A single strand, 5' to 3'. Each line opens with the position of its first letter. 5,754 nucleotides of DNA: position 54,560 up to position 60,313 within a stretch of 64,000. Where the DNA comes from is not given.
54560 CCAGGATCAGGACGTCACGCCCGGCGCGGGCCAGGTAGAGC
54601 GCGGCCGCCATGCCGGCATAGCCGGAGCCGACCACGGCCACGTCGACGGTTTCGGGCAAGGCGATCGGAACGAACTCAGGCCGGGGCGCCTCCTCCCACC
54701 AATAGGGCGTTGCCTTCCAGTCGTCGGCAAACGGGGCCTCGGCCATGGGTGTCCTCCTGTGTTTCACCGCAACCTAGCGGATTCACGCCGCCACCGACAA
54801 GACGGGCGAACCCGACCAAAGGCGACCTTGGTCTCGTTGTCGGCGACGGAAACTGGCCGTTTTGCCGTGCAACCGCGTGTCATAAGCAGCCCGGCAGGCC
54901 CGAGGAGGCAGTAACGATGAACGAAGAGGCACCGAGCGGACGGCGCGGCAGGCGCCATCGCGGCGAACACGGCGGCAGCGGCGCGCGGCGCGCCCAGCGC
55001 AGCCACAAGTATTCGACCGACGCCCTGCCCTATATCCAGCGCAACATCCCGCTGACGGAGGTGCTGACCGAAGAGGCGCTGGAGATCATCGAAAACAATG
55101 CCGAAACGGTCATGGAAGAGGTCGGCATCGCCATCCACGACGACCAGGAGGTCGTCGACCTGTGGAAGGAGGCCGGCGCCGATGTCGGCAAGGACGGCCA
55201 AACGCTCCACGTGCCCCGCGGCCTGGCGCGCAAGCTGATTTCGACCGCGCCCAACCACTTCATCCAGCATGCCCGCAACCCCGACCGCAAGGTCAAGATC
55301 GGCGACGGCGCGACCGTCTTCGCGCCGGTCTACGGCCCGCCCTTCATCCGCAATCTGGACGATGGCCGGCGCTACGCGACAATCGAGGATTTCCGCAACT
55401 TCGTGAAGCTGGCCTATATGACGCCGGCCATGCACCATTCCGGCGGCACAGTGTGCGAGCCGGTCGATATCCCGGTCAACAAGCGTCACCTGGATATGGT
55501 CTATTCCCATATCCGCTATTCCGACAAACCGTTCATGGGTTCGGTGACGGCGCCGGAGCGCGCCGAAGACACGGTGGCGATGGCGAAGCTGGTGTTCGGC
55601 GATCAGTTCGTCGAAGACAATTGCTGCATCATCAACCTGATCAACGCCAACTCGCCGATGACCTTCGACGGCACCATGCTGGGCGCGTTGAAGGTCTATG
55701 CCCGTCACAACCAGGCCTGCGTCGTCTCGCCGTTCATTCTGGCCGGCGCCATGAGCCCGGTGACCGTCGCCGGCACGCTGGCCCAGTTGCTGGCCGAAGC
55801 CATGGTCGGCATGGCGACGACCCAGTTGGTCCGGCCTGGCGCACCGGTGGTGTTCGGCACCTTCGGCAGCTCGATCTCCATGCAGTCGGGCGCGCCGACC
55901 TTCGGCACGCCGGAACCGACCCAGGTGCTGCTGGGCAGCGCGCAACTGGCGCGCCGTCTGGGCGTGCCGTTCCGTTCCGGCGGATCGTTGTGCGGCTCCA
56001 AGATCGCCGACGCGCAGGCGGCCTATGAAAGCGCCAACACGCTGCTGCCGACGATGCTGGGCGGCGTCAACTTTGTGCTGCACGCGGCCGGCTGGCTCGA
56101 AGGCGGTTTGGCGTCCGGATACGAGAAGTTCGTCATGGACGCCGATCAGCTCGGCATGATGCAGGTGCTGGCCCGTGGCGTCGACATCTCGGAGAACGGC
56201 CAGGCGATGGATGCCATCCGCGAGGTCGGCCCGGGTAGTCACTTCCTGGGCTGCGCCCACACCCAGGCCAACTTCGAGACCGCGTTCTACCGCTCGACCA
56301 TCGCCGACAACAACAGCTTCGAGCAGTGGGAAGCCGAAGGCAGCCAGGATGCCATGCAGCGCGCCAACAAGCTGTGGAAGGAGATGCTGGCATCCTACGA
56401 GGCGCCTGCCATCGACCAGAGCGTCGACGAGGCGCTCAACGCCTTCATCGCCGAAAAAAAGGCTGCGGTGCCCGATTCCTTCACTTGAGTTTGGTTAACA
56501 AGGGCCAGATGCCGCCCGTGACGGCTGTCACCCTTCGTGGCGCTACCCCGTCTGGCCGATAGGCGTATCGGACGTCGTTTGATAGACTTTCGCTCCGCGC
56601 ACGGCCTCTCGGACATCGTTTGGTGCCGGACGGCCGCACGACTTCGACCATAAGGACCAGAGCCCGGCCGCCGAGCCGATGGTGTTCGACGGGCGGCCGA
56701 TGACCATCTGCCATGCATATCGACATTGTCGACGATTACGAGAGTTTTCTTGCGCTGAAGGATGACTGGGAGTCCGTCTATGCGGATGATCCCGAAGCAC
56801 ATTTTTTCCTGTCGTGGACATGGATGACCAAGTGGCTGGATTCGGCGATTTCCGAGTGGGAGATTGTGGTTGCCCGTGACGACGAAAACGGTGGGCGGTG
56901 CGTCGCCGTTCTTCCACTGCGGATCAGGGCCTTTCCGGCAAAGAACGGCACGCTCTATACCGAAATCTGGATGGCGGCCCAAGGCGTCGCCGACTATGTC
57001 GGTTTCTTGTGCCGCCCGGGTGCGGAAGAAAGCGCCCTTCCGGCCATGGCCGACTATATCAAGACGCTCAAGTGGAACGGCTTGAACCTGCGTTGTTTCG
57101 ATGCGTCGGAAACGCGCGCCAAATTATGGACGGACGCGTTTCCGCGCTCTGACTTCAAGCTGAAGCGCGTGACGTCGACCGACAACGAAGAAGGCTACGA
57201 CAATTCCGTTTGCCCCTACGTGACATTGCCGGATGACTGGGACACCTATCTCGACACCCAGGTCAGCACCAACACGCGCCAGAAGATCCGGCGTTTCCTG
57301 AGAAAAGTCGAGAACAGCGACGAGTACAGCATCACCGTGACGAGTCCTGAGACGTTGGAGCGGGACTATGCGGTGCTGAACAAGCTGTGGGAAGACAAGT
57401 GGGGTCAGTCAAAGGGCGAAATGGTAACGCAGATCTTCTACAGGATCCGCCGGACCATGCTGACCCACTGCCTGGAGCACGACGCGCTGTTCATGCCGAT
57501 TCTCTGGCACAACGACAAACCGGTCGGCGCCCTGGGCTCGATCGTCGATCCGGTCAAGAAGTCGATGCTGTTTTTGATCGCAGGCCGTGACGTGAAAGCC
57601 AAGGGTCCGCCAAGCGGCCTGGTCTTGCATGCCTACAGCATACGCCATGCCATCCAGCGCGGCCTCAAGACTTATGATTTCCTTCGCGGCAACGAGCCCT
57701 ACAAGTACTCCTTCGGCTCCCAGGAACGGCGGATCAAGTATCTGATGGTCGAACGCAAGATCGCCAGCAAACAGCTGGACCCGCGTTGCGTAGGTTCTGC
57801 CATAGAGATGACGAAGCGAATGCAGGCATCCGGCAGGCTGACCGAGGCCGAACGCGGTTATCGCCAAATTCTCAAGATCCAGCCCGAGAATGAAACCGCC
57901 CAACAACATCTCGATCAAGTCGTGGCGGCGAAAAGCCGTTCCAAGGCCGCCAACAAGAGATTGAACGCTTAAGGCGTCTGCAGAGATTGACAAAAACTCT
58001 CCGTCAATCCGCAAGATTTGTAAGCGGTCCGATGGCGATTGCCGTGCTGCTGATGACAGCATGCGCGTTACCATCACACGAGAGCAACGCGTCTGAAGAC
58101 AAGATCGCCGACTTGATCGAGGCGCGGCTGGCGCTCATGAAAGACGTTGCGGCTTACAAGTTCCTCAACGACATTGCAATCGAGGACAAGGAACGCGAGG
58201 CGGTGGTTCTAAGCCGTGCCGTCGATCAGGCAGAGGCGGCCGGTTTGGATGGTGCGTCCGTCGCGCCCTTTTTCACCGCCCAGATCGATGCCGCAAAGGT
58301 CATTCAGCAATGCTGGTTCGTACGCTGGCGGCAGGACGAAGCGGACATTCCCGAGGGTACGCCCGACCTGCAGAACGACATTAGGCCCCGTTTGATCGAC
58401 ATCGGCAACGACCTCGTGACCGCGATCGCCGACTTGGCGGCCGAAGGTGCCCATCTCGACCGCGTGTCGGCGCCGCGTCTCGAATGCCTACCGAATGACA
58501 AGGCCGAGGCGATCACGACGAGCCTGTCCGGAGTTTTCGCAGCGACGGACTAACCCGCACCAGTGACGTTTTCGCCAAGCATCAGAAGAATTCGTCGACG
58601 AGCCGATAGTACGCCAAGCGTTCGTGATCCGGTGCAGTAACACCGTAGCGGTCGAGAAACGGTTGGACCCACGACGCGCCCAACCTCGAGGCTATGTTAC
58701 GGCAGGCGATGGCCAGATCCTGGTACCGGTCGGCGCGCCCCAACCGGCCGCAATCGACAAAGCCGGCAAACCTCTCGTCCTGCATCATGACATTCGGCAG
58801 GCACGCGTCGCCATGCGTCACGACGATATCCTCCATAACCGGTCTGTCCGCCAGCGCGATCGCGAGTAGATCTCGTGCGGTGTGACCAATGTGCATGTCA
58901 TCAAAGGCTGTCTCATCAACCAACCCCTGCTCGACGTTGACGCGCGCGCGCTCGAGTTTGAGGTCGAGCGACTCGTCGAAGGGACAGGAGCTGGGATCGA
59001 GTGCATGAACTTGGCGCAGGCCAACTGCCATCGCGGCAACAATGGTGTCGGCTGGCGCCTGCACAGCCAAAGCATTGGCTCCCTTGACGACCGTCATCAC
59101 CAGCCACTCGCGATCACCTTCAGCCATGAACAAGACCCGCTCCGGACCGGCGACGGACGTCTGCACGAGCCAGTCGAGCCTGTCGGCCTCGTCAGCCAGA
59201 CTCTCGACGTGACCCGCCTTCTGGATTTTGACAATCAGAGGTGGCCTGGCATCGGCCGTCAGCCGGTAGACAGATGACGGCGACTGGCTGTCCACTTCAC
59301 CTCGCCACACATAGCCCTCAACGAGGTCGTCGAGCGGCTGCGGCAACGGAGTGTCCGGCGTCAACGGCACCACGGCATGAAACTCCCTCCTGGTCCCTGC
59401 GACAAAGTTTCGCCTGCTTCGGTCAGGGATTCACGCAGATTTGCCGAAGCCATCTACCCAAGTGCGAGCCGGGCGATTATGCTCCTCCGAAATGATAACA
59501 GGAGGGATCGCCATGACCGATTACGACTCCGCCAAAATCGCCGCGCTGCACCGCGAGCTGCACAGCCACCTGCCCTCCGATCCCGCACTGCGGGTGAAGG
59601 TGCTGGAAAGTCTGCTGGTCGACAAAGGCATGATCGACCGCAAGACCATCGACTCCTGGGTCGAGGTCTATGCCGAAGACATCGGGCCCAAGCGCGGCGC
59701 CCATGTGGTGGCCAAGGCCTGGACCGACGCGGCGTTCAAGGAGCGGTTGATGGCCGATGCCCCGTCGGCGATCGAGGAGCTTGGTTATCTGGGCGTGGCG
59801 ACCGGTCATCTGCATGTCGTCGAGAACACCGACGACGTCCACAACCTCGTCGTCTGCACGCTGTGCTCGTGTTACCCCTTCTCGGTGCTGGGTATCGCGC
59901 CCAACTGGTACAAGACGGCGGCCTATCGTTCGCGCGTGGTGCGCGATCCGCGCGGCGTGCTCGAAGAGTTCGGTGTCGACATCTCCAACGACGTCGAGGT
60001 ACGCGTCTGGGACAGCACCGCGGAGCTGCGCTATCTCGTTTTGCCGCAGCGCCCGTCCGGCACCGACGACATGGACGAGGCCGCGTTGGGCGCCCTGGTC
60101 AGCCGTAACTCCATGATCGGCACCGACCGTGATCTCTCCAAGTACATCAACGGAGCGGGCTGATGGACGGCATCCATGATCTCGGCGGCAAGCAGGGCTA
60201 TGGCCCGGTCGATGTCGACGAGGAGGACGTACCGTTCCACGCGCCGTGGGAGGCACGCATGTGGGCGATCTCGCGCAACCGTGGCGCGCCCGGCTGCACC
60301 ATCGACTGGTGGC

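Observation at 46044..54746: Nine-gene minus-strand operon mixing betaine-type demethylation and epimerase genes with three acyltransferases; candidate uncharacterised pathway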

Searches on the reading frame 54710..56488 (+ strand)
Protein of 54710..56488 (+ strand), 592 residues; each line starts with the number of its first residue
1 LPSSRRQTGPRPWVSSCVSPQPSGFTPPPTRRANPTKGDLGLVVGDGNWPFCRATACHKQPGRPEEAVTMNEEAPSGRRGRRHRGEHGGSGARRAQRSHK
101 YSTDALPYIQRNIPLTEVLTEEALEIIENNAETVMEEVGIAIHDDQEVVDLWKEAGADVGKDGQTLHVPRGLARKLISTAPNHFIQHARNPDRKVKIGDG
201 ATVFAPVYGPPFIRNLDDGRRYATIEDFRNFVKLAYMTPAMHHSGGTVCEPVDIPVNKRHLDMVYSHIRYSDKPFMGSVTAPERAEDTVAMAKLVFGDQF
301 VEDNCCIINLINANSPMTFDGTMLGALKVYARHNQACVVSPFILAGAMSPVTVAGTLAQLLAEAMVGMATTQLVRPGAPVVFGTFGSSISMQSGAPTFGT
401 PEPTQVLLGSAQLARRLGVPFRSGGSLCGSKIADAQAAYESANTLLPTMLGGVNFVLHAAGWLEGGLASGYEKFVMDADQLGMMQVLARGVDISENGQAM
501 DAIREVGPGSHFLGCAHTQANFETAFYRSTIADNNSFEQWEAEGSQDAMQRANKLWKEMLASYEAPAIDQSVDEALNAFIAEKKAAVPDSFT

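Call 5: search_protein_families(library=pfam, proteins=[window:54710-56488:+], max_evalue=0.1)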
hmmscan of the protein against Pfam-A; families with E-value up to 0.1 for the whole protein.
window:54710-56488:+ (592 aa): 1 family
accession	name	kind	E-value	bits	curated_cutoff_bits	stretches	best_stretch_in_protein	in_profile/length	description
PF06253.16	MTTB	-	2.1e-231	768.7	25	1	87-587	2-499/500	Trimethylamine methyltransferase (MTTB)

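Call 45: search_solved_structures(query=window:54917-56488:+, max_evalue=1e-10)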
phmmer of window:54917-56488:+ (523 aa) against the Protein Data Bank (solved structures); distinct sequences matched with E-value up to 1e-10: 5.
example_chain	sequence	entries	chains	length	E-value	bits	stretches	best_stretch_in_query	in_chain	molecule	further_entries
4yyc_A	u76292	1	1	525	6.8e-250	833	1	6-523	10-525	Putative trimethylamine methyltransferase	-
2qne_A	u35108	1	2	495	1.9e-121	409.2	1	36-516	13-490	Putative methyltransferase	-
9yce_A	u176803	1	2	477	3.2e-120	405.2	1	44-516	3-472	Glycine betaine methyltransferase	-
7xcl_A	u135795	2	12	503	7.8e-37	130.2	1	50-512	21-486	Trimethylamine methyltransferase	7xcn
7xcm_A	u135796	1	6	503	1e-36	129.8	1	50-512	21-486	Trimethylamine methyltransferase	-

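Call 48: search_protein_families(library=ncbifam, proteins=[window:54917-56488:+], max_evalue=0.00001)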
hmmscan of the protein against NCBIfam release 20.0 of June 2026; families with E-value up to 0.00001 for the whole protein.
window:54917-56488:+ (523 aa): 1 family
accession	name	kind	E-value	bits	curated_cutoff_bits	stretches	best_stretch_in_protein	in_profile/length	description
TIGR02369.2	trimeth_pyl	equivalog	3.7e-82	276.3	525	1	48-513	4-467/469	[trimethylamine--corrinoid protein] Co-methyltransferase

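Call 51: search_dna_similar(query=window:54917-56488:+, collection=plasmids, mode=protein, max_rows=20)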
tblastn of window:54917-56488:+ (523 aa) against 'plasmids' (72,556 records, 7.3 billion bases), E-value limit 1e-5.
Records with a match: 196; places in all: 253; records where one place covers at least 80% of the query: 144.
Best place of each record, by identity: 60-80% 9; <60% 187.
By first word of the organism name: Sinorhizobium 121; Leisingera 18; Mesorhizobium 10; Cereibacter 9; Ruegeria 5; Paracoccus 4; Rhizobium 4; Shinella 3; Phyllobacterium 2; Aminobacter 2; and 15 more.
By predicted mobility (MOB-suite, as given by PLSDB): conjugative 74; non-mobilizable 72; mobilizable 50.
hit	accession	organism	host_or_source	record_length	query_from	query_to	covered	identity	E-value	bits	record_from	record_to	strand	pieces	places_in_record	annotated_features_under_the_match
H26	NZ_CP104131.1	Sinorhizobium sp. K101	Phaseolus vulgaris,cell ...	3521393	36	523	93%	73.2%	0e+0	731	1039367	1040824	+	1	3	none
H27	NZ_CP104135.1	Sinorhizobium sp. C101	Phaseolus vulgaris,cell ...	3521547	36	523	93%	73.2%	0e+0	731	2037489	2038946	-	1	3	none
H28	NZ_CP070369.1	Paracoccus methylovorus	whole organism,grassland soil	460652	37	523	93%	73.1%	0e+0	730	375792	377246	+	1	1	trimethylamine methyltransferase family protein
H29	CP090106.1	Sinorhizobium meliloti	Medicago,Cell culture,Plant nodule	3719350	36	523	93%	73.0%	0e+0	730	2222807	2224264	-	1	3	trimethylamine methyltransferase family protein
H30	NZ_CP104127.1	Sinorhizobium sp. M103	Phaseolus vulgaris,cell ...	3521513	36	515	92%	73.5%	0e+0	724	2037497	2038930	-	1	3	none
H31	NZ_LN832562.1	Paracoccus aminovorans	-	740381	37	523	93%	71.7%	0e+0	716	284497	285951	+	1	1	trimethylamine methyltransferase family protein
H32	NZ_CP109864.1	Paracoccus aminovorans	bacteria,human fecal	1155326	37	523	93%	71.5%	0e+0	715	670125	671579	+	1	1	record has no annotation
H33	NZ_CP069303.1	Shinella sp. PSBB067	monoisolate,Minnesota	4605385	36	523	93%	70.7%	0e+0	711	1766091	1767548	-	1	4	none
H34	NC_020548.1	Azoarcus sp. KH32C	-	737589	36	521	93%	70.3%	0e+0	693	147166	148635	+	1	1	trimethylamine methyltransferase family protein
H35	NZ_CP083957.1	Mesorhizobium sp. B1-1-8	cell culture,soil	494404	38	520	92%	56.2%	1e-176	558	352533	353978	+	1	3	trimethylamine methyltransferase family protein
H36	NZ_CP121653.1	Rhizobium sp. CB3171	Calliandra calothyrsus,cell culture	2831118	37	522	93%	54.6%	6e-172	545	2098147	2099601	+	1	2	record has no annotation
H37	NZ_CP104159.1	Rhizobium sp. CB3060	Leucaena leucocephala,cell culture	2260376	37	522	93%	54.6%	7e-172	545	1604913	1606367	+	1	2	record has no annotation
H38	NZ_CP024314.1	Rhizobium sp. NXC24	Phaseolus vulgaris,cell culture,plant ...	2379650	37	522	93%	54.6%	1e-171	544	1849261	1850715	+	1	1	record has no annotation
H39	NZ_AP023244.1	Mesorhizobium sp. 113-3-3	Lotus japonicus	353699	65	522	88%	57.9%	2e-178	564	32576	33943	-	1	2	trimethylamine methyltransferase family protein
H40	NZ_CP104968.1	Phyllobacterium sp. A18/5-2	Vicia costata,cell culture,root nodule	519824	37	522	93%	54.4%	1e-168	535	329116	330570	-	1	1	trimethylamine methyltransferase family protein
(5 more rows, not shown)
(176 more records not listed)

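Call 52: get_annotated_region(hit=H28, flank=9000)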
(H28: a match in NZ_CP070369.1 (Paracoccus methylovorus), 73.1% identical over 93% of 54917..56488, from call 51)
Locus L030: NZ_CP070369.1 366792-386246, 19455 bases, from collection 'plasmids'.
description: Paracoccus methylovorus strain H4-D09 plasmid p1, complete sequence
organism: Paracoccus methylovorus (NCBI taxid 2812658)
taxonomy: Bacteria; Pseudomonadota; Alphaproteobacteria; Rhodobacterales; Paracoccaceae; Paracoccus; Paracoccus methylovorus
host: -; source: whole organism,grassland soil; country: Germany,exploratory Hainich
typing (MOB-suite, as given by PLSDB): non-mobilizable; replicon rep_cluster_560
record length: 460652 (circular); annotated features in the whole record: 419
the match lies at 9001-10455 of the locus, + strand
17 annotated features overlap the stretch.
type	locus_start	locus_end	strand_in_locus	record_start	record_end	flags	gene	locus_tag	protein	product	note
CDS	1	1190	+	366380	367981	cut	-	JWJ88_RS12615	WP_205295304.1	ABC transporter ATP-binding protein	-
CDS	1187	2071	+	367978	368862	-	-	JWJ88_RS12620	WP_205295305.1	alpha/beta hydrolase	-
CDS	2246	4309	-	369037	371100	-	-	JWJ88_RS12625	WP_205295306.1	ASKHA domain-containing protein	-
CDS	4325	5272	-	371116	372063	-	-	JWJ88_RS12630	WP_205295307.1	methyltetrahydrofolate cobalamin methyltransferase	-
CDS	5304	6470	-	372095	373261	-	-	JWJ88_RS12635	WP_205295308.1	methylenetetrahydrofolate reductase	-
CDS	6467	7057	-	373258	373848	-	-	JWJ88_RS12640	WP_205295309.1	methylenetetrahydrofolate reductase C-terminal domain-containing protein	-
CDS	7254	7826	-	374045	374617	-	-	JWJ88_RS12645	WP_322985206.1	DUF1638 domain-containing protein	-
CDS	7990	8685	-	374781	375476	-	-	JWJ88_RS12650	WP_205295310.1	B12-binding domain-containing protein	-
CDS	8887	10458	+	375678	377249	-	-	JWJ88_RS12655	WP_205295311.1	trimethylamine methyltransferase family protein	-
CDS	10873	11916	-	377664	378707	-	-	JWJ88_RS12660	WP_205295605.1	GlxA family transcriptional regulator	-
CDS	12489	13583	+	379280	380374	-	-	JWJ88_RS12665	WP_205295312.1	IS630 family transposase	-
CDS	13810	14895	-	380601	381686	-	-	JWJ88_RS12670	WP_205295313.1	ABC transporter ATP-binding protein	-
CDS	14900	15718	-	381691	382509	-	-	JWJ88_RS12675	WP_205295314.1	ABC transporter permease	GO:0055085 - transmembrane transport [Evidence IEA]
CDS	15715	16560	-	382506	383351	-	-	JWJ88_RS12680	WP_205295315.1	ABC transporter permease subunit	GO:0055085 - transmembrane transport [Evidence IEA]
CDS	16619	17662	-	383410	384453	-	-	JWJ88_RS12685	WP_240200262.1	spermidine/putrescine ABC transporter substrate-binding protein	GO:0015846 - polyamine transport [Evidence IEA]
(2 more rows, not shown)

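Call 53: get_annotated_region(hit=H29, flank=9000)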
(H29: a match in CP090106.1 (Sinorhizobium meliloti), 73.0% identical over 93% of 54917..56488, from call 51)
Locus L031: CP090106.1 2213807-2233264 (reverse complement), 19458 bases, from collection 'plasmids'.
description: Sinorhizobium meliloti strain Ak57 plasmid pSymB, complete sequence
organism: Sinorhizobium meliloti (NCBI taxid 382)
taxonomy: Bacteria; Pseudomonadota; Alphaproteobacteria; Hyphomicrobiales; Rhizobiaceae; Sinorhizobium; Sinorhizobium meliloti
host: -; source: Medicago,Cell culture,Plant nodule; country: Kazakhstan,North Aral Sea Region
typing (MOB-suite, as given by PLSDB): non-mobilizable
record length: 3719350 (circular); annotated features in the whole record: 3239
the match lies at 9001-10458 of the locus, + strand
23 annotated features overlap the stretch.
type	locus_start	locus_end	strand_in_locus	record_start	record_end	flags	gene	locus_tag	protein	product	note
CDS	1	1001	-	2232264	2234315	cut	-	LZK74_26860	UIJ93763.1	ASKHA domain-containing protein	-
CDS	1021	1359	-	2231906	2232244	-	-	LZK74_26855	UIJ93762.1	hypothetical protein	-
CDS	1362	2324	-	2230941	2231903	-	-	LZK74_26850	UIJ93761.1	methyltetrahydrofolate cobalamin methyltransferase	-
CDS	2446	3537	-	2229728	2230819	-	-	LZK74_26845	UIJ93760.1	methylenetetrahydrofolate reductase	-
CDS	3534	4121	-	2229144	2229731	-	-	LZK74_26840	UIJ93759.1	methylenetetrahydrofolate reductase C-terminal domain-containing protein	-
CDS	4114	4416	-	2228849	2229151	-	-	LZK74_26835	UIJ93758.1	virulence factor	-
CDS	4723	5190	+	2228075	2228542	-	-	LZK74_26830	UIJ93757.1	BA14K family protein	-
CDS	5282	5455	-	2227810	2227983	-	-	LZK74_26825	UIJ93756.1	hypothetical protein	-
CDS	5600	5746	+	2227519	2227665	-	-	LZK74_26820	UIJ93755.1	entericidin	-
CDS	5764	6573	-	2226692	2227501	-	-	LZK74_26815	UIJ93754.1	formyl transferase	-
CDS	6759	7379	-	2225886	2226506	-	-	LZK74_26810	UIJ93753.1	DUF1638 domain-containing protein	-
CDS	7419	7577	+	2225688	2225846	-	-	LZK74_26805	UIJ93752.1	entericidin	-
CDS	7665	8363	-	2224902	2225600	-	-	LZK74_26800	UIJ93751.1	cobalamin-binding protein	-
CDS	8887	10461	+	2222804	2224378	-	-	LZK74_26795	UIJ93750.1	trimethylamine methyltransferase family protein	-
CDS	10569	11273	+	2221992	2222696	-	-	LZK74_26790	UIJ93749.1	ferredoxin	-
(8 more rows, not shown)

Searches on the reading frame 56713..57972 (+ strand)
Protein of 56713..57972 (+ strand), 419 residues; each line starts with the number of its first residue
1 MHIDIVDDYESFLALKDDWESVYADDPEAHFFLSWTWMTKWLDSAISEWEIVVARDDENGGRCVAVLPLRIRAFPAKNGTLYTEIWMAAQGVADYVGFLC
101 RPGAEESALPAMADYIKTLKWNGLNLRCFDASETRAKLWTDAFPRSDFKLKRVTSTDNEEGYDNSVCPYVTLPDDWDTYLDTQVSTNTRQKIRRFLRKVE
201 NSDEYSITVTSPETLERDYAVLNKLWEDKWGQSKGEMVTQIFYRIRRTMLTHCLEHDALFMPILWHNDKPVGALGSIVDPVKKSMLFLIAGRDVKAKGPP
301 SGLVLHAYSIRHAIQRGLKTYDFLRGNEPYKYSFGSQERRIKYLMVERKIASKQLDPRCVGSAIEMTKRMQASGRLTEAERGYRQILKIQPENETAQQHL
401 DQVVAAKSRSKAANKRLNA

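Call 5: search_protein_families(library=pfam, proteins=[window:56713-57972:+], max_evalue=0.1)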
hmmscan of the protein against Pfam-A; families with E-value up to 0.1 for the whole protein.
window:56713-57972:+ (419 aa): 2 families
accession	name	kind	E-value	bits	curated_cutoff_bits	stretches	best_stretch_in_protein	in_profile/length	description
PF13480.13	Acetyltransf_6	-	1.7e-21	77.3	22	1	187-331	2-142/143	Acetyltransferase (GNAT) domain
PF24575.1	TPR_Slam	-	0.0027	18.5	35.2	1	370-415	57-102/104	Surface lipoprotein assembly modifier, N-terminal TPR repeats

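Call 48: search_protein_families(library=ncbifam, proteins=[window:56713-57972:+], max_evalue=0.00001)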
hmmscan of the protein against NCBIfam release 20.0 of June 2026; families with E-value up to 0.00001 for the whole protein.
window:56713-57972:+ (419 aa): 0 families

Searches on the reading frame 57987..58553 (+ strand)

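Call 5: search_protein_families(library=pfam, proteins=[window:57987-58553:+], max_evalue=0.1)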
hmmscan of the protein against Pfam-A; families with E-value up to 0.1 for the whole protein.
window:57987-58553:+ (188 aa): 2 families
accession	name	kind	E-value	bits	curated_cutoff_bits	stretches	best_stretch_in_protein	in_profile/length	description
PF01817.26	CM_2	-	1.1e-12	48.4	27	1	37-108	9-80/80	Chorismate mutase type II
PF04227.17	Indigoidine_A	-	0.035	13.9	25.2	1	32-102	192-264/291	Indigoidine synthase A like protein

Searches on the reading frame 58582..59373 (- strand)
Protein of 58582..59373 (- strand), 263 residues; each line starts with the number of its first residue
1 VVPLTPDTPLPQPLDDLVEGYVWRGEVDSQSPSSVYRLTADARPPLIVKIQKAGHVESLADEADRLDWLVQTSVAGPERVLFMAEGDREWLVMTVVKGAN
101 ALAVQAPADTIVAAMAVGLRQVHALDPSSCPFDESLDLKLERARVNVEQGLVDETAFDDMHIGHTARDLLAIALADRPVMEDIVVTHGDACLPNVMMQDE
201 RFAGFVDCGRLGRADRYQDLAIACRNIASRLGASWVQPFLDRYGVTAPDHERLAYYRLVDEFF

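Call 5: search_protein_families(library=pfam, proteins=[window:58582-59373:-], max_evalue=0.1)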
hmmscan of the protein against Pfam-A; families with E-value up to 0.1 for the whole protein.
window:58582-59373:- (263 aa): 1 family
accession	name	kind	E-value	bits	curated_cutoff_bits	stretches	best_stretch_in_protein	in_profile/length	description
PF01636.29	APH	-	1.4e-33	117.1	23.2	1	33-255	11-238/239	Phosphotransferase enzyme family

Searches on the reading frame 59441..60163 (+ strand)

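Call 64: search_protein_families(library=pfam, proteins=[window:59441-60163:+], max_evalue=0.00001)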
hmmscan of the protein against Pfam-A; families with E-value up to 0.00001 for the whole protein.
window:59441-60163:+ (240 aa): 1 family
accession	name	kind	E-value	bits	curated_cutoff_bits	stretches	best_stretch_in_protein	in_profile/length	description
PF02979.21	NHase_alpha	-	3e-82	274.9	27.2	1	47-228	2-183/184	Nitrile hydratase, alpha chain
